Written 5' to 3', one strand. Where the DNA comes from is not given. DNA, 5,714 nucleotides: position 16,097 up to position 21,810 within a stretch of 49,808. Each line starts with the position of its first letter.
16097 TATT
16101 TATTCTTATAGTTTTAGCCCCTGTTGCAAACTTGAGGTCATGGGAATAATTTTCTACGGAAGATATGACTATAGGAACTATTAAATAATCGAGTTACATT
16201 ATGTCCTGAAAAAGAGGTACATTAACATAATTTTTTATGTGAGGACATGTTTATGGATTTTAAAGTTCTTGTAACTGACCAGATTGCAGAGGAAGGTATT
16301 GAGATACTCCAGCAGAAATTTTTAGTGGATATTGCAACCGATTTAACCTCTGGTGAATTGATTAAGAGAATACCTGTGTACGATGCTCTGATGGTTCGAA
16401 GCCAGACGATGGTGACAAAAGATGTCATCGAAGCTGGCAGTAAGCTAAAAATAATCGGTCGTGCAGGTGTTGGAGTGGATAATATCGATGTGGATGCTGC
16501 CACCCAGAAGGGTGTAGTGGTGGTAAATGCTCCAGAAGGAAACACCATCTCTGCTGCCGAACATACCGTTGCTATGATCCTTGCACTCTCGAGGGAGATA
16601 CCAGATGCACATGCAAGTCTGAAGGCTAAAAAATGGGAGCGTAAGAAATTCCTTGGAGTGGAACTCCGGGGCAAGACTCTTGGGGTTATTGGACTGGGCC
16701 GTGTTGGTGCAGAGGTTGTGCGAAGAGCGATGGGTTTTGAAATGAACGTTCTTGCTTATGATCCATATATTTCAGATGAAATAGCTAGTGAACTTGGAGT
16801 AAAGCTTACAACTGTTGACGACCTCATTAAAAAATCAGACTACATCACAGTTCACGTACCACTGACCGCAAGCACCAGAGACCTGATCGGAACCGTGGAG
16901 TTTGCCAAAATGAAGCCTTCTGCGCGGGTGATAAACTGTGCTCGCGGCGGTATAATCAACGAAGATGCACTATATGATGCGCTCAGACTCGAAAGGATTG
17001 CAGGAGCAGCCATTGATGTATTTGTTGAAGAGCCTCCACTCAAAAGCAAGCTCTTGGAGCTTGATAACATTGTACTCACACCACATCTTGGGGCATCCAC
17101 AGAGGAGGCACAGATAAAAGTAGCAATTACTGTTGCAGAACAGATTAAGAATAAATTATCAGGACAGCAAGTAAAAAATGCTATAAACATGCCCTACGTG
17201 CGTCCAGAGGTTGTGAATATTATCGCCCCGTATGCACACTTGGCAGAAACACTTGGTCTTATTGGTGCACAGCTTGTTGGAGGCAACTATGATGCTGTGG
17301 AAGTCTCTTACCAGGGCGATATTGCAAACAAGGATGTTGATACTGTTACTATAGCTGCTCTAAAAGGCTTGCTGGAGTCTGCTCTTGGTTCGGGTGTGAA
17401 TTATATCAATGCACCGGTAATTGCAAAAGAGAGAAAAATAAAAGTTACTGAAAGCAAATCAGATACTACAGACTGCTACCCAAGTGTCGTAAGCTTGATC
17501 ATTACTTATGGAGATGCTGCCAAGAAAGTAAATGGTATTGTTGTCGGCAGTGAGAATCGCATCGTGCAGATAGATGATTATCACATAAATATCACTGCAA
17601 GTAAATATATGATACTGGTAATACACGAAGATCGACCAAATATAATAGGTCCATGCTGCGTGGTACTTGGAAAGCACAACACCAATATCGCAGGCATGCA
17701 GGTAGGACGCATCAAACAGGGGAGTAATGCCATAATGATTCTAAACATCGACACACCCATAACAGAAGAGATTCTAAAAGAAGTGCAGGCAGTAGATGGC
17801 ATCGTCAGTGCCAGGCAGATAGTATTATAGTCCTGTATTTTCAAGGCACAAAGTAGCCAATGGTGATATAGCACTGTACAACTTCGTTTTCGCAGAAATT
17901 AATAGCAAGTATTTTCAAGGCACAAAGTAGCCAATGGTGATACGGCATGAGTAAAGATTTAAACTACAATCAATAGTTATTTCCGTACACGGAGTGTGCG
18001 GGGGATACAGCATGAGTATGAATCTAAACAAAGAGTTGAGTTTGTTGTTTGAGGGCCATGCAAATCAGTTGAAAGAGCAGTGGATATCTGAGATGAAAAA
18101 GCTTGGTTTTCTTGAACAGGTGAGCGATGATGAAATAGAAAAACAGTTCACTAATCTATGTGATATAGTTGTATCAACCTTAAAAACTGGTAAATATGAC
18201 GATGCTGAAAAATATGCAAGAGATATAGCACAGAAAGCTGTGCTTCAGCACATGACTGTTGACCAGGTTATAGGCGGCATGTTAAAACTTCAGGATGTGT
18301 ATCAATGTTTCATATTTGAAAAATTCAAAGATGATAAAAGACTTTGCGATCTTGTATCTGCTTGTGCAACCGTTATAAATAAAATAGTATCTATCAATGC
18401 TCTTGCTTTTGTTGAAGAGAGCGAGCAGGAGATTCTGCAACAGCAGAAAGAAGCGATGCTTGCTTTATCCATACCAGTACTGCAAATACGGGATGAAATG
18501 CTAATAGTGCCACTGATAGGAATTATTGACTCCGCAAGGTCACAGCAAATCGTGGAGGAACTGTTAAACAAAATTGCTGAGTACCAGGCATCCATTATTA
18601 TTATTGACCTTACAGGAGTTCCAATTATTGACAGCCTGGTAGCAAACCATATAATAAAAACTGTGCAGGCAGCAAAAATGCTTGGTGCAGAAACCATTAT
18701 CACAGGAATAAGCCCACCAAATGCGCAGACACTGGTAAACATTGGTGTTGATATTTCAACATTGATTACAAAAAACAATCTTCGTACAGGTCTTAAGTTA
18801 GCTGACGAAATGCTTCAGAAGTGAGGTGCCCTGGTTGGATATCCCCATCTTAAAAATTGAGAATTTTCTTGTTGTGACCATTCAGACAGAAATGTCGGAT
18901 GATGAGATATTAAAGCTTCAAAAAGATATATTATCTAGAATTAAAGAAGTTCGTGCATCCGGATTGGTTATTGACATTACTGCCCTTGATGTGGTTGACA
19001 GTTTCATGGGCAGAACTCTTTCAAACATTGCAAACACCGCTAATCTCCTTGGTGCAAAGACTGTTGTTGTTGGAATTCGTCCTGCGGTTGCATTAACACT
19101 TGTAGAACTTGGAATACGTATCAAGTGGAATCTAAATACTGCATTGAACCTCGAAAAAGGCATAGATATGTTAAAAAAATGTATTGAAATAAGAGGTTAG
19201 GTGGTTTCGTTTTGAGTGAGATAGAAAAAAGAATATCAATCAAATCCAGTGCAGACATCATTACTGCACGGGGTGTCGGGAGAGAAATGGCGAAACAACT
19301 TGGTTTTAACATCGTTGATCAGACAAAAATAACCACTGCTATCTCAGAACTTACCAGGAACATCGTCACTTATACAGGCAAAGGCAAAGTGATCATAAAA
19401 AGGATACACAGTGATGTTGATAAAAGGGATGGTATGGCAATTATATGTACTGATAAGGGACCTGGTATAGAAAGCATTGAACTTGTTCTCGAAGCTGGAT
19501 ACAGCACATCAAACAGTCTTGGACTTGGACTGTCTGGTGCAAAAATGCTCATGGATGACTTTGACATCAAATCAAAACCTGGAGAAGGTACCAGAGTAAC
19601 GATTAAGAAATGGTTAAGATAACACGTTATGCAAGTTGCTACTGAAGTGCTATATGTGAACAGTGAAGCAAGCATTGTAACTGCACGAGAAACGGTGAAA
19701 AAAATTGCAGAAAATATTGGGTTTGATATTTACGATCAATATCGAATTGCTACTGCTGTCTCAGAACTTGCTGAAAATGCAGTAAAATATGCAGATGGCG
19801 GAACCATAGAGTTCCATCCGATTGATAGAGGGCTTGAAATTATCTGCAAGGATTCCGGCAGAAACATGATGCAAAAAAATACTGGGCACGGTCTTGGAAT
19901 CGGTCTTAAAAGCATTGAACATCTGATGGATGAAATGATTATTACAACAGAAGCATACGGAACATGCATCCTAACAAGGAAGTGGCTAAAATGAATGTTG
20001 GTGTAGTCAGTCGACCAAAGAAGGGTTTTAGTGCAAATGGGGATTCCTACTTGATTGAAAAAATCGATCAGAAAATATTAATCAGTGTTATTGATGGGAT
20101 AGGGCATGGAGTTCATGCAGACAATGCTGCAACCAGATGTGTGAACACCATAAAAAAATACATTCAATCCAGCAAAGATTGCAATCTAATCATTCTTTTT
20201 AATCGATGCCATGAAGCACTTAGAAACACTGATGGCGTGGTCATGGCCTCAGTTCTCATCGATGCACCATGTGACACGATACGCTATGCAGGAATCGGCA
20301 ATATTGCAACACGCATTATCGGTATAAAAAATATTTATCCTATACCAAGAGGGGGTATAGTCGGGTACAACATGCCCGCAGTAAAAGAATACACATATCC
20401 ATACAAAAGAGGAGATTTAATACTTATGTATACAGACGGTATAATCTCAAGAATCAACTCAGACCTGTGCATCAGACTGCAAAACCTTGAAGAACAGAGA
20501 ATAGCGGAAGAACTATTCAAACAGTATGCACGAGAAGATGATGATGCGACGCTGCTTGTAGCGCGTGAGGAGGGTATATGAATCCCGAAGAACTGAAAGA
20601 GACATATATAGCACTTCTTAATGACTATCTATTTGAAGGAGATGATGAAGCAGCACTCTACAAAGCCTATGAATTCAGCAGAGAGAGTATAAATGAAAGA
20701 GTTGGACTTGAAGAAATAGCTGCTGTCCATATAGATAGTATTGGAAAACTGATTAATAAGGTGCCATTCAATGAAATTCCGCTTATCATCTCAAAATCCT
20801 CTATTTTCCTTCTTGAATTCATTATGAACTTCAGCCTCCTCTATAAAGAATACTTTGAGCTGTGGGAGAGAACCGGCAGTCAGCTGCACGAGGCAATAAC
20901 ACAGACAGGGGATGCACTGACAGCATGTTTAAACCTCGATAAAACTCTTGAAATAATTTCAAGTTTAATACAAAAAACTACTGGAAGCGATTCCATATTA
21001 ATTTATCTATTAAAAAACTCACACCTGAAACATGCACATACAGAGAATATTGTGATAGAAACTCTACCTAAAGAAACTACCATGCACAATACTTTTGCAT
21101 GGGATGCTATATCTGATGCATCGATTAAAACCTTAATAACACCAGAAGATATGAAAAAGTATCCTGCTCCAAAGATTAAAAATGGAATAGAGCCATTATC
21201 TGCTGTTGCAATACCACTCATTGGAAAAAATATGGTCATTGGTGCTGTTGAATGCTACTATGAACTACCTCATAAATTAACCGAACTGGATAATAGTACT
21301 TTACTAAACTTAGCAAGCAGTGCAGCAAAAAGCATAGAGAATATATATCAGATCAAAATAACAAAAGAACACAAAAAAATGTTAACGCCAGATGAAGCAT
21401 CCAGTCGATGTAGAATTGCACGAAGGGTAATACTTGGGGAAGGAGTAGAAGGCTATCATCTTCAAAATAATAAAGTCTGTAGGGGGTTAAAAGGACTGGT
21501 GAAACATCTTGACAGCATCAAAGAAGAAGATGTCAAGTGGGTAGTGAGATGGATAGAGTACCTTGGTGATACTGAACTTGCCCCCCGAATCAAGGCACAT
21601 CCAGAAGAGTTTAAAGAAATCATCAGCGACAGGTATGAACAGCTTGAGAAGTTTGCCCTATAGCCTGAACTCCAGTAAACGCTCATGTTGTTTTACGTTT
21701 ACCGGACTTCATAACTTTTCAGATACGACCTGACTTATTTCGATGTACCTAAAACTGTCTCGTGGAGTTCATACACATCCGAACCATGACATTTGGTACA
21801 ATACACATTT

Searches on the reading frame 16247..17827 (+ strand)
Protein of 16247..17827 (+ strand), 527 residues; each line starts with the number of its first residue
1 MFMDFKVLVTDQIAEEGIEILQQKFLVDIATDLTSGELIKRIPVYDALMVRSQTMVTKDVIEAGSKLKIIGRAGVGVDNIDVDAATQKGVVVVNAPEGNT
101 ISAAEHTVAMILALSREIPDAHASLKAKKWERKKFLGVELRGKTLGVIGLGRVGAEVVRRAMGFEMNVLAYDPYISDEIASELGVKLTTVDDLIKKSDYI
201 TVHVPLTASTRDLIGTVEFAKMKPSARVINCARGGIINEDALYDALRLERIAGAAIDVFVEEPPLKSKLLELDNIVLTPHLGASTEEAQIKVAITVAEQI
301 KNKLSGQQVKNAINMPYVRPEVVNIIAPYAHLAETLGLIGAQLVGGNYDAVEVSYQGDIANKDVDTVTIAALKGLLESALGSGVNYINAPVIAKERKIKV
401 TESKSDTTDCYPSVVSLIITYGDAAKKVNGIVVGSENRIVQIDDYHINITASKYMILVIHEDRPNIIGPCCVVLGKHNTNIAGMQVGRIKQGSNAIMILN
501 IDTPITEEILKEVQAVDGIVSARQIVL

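Call 33: search_protein_families(library=pfam, proteins=[window:16247-17827:+], max_evalue=0.001)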
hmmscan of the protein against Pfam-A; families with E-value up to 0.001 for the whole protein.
window:16247-17827:+ (527 aa): 6 families
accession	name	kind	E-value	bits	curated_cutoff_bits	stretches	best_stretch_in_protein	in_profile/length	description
PF02826.25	2-Hacid_dh_C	-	9.6e-62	207.9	25.1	1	108-282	1-178/178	D-isomer specific 2-hydroxyacid dehydrogenase, NAD binding domain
PF00389.36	2-Hacid_dh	-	3.5e-39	134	24.6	1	7-314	1-134/134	D-isomer specific 2-hydroxyacid dehydrogenase, catalytic domain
PF19304.4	PGDH_inter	-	5.1e-29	101.2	27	1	326-442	2-118/119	D-3-phosphoglycerate dehydrogenase intervening domain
PF01842.31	ACT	-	1.9e-05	24.8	27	1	454-517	1-65/66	ACT domain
PF22629.2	ACT_AHAS_ss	-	3.9e-05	24.2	27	1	456-520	1-66/67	AHAS small subunit-like ACT domain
PF03446.21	NAD_binding_2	-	0.00038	20.9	21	0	145-233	2-94/161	NAD binding domain of 6-phosphogluconate dehydrogenase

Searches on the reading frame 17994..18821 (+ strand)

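Call 33: search_protein_families(library=pfam, proteins=[window:17994-18821:+], max_evalue=0.001)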
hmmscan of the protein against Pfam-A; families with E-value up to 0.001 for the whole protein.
window:17994-18821:+ (276 aa): 1 family
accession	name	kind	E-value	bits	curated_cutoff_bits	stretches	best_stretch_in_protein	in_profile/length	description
PF01740.26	STAS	-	8.3e-15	54.9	22.6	1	162-253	3-94/106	STAS domain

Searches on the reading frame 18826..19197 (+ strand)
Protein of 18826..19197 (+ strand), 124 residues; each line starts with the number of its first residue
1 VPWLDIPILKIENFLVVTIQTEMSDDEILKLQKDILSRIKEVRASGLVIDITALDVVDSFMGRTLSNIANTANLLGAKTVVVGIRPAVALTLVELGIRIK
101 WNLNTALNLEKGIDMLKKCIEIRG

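Call 33: search_protein_families(library=pfam, proteins=[window:18826-19197:+], max_evalue=0.001)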
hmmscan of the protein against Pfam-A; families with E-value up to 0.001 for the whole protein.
window:18826-19197:+ (124 aa): 1 family
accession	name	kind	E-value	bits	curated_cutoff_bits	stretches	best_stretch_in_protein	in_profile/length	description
PF01740.26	STAS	-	4.9e-11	42.8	22.6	1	8-98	4-94/106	STAS domain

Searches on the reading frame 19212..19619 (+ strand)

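Call 33: search_protein_families(library=pfam, proteins=[window:19212-19619:+], max_evalue=0.001)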
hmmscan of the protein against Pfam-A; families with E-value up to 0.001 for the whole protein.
window:19212-19619:+ (136 aa): 2 families
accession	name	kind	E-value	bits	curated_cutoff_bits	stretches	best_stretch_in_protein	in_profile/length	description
PF02518.31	HATPase_c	-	1.6e-11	45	26.4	1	36-132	2-106/111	Histidine kinase-, DNA gyrase B-, and HSP90-like ATPase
PF13581.12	HATPase_c_2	-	1.1e-08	35.5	27.4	1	15-133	7-127/127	Histidine kinase-like ATPase domain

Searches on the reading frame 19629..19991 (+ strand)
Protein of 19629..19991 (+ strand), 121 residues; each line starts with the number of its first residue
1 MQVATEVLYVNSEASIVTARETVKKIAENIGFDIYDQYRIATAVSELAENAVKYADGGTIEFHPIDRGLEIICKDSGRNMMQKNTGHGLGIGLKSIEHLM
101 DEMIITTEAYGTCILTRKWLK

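Call 33: search_protein_families(library=pfam, proteins=[window:19629-19991:+], max_evalue=0.001)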
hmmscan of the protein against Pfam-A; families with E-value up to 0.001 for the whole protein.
window:19629-19991:+ (121 aa): 2 families
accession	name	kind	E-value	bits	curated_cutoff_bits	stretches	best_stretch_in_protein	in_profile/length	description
PF13581.12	HATPase_c_2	-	1.8e-09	38.1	27.4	1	13-116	5-125/127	Histidine kinase-like ATPase domain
PF02518.31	HATPase_c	-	3.4e-05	24.7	26.4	1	36-101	2-85/111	Histidine kinase-, DNA gyrase B-, and HSP90-like ATPase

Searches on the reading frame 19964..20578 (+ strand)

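Call 33: search_protein_families(library=pfam, proteins=[window:19964-20578:+], max_evalue=0.001)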
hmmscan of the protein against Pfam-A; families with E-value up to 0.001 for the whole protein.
window:19964-20578:+ (205 aa): 1 family
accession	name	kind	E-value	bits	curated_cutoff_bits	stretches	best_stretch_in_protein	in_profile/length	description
PF07228.17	SpoIIE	-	8.7e-14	52.3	25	1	35-201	2-190/192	Stage II sporulation protein E (SpoIIE)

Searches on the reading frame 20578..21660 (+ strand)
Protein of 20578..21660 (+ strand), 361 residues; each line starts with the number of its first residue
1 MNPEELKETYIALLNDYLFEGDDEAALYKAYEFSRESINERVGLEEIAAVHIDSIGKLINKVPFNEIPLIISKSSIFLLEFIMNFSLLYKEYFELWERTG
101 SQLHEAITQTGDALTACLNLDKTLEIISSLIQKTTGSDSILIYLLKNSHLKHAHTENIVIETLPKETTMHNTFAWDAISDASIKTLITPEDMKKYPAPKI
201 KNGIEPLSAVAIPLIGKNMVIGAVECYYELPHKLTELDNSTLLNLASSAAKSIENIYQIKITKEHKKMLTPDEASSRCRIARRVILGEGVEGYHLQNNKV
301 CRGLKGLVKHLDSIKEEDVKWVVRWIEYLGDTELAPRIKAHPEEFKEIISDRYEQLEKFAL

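Call 33: search_protein_families(library=pfam, proteins=[window:20578-21660:+], max_evalue=0.001)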
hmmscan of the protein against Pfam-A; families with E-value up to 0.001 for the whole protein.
window:20578-21660:+ (361 aa): 3 families
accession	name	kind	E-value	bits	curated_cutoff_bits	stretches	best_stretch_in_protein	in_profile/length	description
PF08673.15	RsbU_N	-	1.7e-13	50.9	25.5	1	9-85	2-72/75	Phosphoserine phosphatase RsbU, N-terminal domain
PF13185.12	GAF_2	-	0.00027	21.6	28.6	1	118-254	2-136/136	GAF domain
PF01590.32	GAF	-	0.00057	20.8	22.4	0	119-253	1-133/133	GAF domain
